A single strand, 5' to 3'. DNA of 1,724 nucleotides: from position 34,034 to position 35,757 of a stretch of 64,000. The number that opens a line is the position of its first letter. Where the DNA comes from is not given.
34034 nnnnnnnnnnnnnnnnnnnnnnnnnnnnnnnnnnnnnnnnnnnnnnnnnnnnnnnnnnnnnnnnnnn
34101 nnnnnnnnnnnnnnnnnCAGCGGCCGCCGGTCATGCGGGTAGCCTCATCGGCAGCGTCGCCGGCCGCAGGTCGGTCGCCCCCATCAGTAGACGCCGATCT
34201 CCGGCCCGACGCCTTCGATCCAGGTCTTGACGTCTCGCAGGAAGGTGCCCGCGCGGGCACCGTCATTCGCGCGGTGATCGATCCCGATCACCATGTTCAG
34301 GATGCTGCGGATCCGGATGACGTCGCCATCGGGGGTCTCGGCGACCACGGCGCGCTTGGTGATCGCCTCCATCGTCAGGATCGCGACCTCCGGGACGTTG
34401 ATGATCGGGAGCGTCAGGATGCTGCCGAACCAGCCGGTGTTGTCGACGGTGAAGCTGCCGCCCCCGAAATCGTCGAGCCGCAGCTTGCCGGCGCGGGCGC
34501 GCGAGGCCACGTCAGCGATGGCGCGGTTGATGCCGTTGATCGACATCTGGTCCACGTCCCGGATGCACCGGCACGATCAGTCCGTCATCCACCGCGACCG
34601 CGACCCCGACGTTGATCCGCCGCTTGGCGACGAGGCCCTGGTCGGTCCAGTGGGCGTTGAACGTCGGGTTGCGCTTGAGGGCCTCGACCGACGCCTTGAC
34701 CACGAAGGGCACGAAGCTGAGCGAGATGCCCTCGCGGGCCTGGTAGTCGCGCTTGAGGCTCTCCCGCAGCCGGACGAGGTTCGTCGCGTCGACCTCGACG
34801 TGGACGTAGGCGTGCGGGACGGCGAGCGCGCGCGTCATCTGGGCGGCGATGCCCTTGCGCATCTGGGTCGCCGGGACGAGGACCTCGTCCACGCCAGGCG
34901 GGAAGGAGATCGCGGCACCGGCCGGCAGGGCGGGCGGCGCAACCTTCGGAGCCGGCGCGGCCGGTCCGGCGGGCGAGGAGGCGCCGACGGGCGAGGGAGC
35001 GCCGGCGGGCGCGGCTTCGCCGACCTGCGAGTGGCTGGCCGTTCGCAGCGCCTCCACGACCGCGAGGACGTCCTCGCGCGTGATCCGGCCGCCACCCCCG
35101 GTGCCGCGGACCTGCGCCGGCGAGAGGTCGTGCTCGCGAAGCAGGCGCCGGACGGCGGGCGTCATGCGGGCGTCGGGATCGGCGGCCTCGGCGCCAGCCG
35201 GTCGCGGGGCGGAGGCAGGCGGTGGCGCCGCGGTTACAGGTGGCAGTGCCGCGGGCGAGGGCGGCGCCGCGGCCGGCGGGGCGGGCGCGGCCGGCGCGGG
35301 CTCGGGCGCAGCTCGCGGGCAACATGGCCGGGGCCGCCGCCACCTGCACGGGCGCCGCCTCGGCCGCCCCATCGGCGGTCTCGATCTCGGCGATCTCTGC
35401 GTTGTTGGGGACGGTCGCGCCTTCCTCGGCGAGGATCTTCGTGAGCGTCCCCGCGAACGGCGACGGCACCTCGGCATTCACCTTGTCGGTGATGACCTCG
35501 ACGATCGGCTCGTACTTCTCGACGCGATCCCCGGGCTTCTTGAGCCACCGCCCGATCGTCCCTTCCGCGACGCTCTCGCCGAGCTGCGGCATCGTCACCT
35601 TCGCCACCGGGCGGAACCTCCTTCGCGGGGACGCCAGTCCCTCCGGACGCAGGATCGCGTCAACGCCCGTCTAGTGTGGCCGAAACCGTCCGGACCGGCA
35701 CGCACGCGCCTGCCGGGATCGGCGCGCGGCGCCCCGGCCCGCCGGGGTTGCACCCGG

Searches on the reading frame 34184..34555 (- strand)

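Call 3: search_protein_families(library=pfam, proteins=[window:34184-34555:-])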
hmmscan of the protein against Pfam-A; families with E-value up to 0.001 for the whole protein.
window:34184-34555:- (123 aa): 1 family
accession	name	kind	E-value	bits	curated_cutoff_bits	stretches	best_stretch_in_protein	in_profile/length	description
PF00198.28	2-oxoacid_dh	-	7.4e-31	107.8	23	1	2-114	117-225/232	2-oxoacid dehydrogenases acyltransferase (catalytic domain)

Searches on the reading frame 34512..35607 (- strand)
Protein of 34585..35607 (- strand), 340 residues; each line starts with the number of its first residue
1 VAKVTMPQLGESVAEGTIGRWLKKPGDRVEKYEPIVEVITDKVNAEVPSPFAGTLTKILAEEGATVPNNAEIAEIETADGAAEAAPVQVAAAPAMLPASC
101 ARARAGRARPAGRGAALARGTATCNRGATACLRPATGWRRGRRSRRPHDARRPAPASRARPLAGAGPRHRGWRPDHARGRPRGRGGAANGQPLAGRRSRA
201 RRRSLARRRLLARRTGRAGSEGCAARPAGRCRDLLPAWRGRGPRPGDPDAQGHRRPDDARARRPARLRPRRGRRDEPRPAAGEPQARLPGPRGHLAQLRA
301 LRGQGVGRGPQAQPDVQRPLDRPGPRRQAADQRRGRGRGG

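Call 3: search_protein_families(library=pfam, proteins=[window:34585-35607:-, window:34512-35477:-])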
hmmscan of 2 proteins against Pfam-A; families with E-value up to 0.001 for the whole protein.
window:34585-35607:- (340 aa): 1 family
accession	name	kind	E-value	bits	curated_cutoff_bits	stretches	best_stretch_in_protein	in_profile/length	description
PF00364.28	Biotin_lipoyl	-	2e-20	72.8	22.1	1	3-75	2-73/73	Biotin-requiring enzyme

window:34512-35477:- (321 aa): 2 families
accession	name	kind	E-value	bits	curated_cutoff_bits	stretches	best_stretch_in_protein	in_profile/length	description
PF00198.28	2-oxoacid_dh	-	2.5e-31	109.4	23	1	200-304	6-112/232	2-oxoacid dehydrogenases acyltransferase (catalytic domain)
PF02817.22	E3_binding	-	1.8e-13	50.8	23.7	1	104-138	2-36/36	e3 binding domain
